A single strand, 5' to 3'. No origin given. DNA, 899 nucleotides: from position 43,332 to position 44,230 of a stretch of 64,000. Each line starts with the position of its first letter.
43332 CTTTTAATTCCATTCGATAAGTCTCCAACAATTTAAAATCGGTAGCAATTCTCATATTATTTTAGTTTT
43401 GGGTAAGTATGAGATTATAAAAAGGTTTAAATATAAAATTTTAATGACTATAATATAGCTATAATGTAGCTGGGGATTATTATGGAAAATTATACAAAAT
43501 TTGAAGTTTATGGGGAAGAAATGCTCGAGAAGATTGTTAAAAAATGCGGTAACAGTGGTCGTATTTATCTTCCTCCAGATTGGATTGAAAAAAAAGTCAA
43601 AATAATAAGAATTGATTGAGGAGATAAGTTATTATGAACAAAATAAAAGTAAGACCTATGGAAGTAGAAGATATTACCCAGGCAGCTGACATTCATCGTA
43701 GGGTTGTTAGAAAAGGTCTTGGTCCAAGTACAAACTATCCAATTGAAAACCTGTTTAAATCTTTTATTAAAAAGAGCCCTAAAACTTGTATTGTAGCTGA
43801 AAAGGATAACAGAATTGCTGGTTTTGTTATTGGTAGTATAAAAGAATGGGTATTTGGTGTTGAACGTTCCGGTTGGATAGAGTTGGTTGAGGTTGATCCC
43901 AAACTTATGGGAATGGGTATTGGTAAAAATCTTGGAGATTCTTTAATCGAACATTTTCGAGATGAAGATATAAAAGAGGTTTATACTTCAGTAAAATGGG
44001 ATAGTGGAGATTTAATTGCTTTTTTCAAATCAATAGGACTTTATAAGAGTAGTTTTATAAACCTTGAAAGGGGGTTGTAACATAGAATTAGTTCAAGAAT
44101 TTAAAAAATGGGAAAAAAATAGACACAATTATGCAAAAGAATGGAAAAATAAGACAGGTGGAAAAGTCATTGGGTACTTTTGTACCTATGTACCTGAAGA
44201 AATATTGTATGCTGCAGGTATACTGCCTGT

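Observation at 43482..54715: Gap-free 12-gene operon built around a Bzd-type, four-subunit ATP-dependent benzoyl-CoA reductase in an archaeal genome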

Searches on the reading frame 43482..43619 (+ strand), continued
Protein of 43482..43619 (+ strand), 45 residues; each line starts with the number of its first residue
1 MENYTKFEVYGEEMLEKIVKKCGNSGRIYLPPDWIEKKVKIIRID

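Call 80: predict_structure(alignment_id=A3)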
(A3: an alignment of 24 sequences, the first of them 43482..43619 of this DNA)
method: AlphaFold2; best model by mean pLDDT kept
length: 45 residues; sequences in the alignment: 24
mean_pLDDT: 69.4   pTM: 0.42
mean pLDDT of the five models: 69.4, 69.0, 63.4, 57.7, 54.3
residues with pLDDT >= 90: 0; 70-90: 24; 50-70: 17; < 50: 4
segments of 3 or more residues with pLDDT < 50: 6-8
pLDDT, mean of each block of 10 residues (from residue 1): 49 75 66 86 73
secondary structure, 60 per line:
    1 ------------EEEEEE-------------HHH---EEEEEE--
elements in order: E13-18 E38-43

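Call 82: fold_search(model_id=the predicted structure, library=pdb)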
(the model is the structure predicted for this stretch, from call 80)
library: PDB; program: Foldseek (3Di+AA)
matches with E <= 10: 0; with E <= 0.001: 0
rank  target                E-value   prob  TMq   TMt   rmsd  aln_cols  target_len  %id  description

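Call 84: search_protein_families(library=padloc, proteins=[window:43482-43619:+], max_evalue=0.01)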
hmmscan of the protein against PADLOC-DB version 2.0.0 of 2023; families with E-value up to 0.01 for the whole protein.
window:43482-43619:+ (45 aa): 0 families

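Call 85: search_protein_families(library=ncbifam, proteins=[L089:8199-8639:+, L082:8192-8632:+, L089:8001-8195:+, L116:8770-9906:+, L116:9952-11247:+], max_evalue=0.001)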
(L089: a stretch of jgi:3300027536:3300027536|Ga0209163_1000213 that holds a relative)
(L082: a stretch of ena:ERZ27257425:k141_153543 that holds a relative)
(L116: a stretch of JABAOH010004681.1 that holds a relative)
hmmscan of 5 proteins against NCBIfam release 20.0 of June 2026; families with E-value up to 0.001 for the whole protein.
L089:8199-8639:+ (146 aa): 7 families
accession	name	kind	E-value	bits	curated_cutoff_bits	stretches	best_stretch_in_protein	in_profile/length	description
NF002959.0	PRK03624.1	equivalog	9.9e-13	48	124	1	3-145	5-141/147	GNAT family acetyltransferase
TIGR01575.1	rimI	equivalog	3.8e-08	33.6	86.4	1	15-135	2-114/132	ribosomal protein S18-alanine N-acetyltransferase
NF000138.1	AAC_6p_Iz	exception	1.1e-06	28.9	320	1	42-134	41-137/153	aminoglycoside N-acetyltransferase AAC(6')-Iz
NF033075.0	AAC_6p_Steno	equivalog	1.2e-06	28.7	290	1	39-134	34-133/148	aminoglycoside 6'-N-acetyltransferase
NF000497.1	AAC_6p_Iak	exception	9e-06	25.8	325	1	48-134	48-137/153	aminoglycoside N-acetyltransferase AAC(6')-Iak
NF007025.1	PRK09491.1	equivalog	4.2e-05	23.5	173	1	83-134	69-120/145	ribosomal protein S18-alanine N-acetyltransferase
TIGR03103.1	trio_acet_GNAT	equivalog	0.00032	19.4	569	1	53-144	131-223/547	N-acetylglutaminylglutamine synthetase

L082:8192-8632:+ (146 aa): 4 families
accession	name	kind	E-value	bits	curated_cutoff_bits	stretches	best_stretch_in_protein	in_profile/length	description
NF002959.0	PRK03624.1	equivalog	2.1e-13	50.2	124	1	3-145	5-141/147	GNAT family acetyltransferase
TIGR01575.1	rimI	equivalog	1.6e-09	38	86.4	1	16-137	3-116/132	ribosomal protein S18-alanine N-acetyltransferase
TIGR03103.1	trio_acet_GNAT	equivalog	1.7e-05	23.6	569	1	3-140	81-219/547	N-acetylglutaminylglutamine synthetase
NF043067.1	AAC_6p_group_E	equivalog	0.00023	21.1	140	1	11-137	2-131/140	aminoglycoside 6'-N-acetyltransferase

L089:8001-8195:+ (64 aa): 1 family
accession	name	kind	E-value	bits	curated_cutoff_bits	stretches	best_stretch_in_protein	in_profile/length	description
NF033496.0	DUF2080_fam_acc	subfamily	7.4e-20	70.2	22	1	31-64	1-34/34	DUF2080 family transposase-associated protein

L116:8770-9906:+ (379 aa): 4 families
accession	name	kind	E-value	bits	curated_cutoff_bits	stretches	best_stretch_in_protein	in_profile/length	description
TIGR03190.1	benz_CoA_bzdN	equivalog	2.8e-143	477.3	453.8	1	2-379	4-377/377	benzoyl-CoA reductase, bzd-type, subunit N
NF040772.1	double_cubane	equivalog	1.5e-50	172.3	350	1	8-373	4-372/372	double-cubane-cluster-containing anaerobic reductase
NF052456.1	HyiscapDhHadC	equivalog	2.2e-45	155.2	700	1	2-371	5-370/372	(R)-2-hydroxyisocaproyl-CoA dehydratase subunit beta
TIGR02263.1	benz_CoA_red_C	equivalog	4.8e-42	144.3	421.15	1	15-350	19-356/380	benzoyl-CoA reductase subunit C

L116:9952-11247:+ (432 aa): 3 families
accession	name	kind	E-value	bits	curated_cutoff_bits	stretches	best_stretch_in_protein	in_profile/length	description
TIGR03191.1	benz_CoA_bzdO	equivalog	1.7e-157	525.1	448.6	1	1-431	1-425/430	benzoyl-CoA reductase, bzd-type, subunit O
NF052455.1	HyiscapDhHadB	equivalog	2.4e-33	115.4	750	2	13-300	9-292/398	(R)-2-hydroxyisocaproyl-CoA dehydratase subunit alpha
NF040772.1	double_cubane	equivalog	2.4e-06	26.8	350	1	156-287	122-253/372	double-cubane-cluster-containing anaerobic reductase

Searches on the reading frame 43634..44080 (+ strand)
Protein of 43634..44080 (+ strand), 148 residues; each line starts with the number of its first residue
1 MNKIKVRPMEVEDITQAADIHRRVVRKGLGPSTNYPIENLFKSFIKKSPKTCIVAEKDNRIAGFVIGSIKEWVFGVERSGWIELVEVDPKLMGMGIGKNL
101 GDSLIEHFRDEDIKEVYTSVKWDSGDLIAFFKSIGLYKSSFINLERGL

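Call 4: search_protein_families(library=pfam, proteins=[window:43634-44080:+])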
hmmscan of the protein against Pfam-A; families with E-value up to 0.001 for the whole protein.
window:43634-44080:+ (148 aa): 3 families
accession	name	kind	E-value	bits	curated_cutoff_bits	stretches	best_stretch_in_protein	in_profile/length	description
PF00583.31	Acetyltransf_1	-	7.7e-12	46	20.7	1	39-135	23-115/116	Acetyltransferase (GNAT) family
PF13508.13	Acetyltransf_7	-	6.7e-06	26.8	27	1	50-135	3-81/84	Acetyltransferase (GNAT) domain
PF13673.13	Acetyltransf_10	-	1.5e-05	25.4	23.6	1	41-135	22-106/128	Acetyltransferase (GNAT) domain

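Call 5: search_protein_families(library=ncbifam, proteins=[window:43634-44080:+])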
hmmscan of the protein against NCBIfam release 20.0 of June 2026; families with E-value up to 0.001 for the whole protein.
window:43634-44080:+ (148 aa): 6 families
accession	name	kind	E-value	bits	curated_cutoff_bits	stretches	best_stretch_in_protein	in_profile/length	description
NF002959.0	PRK03624.1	equivalog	2.7e-06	27.2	124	1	2-146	5-139/147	GNAT family acetyltransferase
TIGR01575.1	rimI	equivalog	4.2e-06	26.9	86.4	1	39-138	21-114/132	ribosomal protein S18-alanine N-acetyltransferase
TIGR02406.1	ectoine_EctA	equivalog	4.4e-05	23.5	120.6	1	49-135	38-122/157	diaminobutyrate acetyltransferase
NF000138.1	AAC_6p_Iz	exception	0.00025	21.2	320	1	17-122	14-122/153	aminoglycoside N-acetyltransferase AAC(6')-Iz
TIGR03103.1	trio_acet_GNAT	equivalog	0.00028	19.6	569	1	54-141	127-217/547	N-acetylglutaminylglutamine synthetase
NF007807.0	PRK10514.1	equivalog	0.00096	19.1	134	0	4-138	3-124/147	acetyltransferase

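Call 84: search_protein_families(library=padloc, proteins=[window:43634-44080:+], max_evalue=0.01)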
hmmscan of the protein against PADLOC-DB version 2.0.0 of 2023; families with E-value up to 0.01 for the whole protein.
window:43634-44080:+ (148 aa): 1 family
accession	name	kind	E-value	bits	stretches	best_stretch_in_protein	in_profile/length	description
PDLC04421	PDC-M11A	-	0.00034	17.4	1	45-138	189-285/486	-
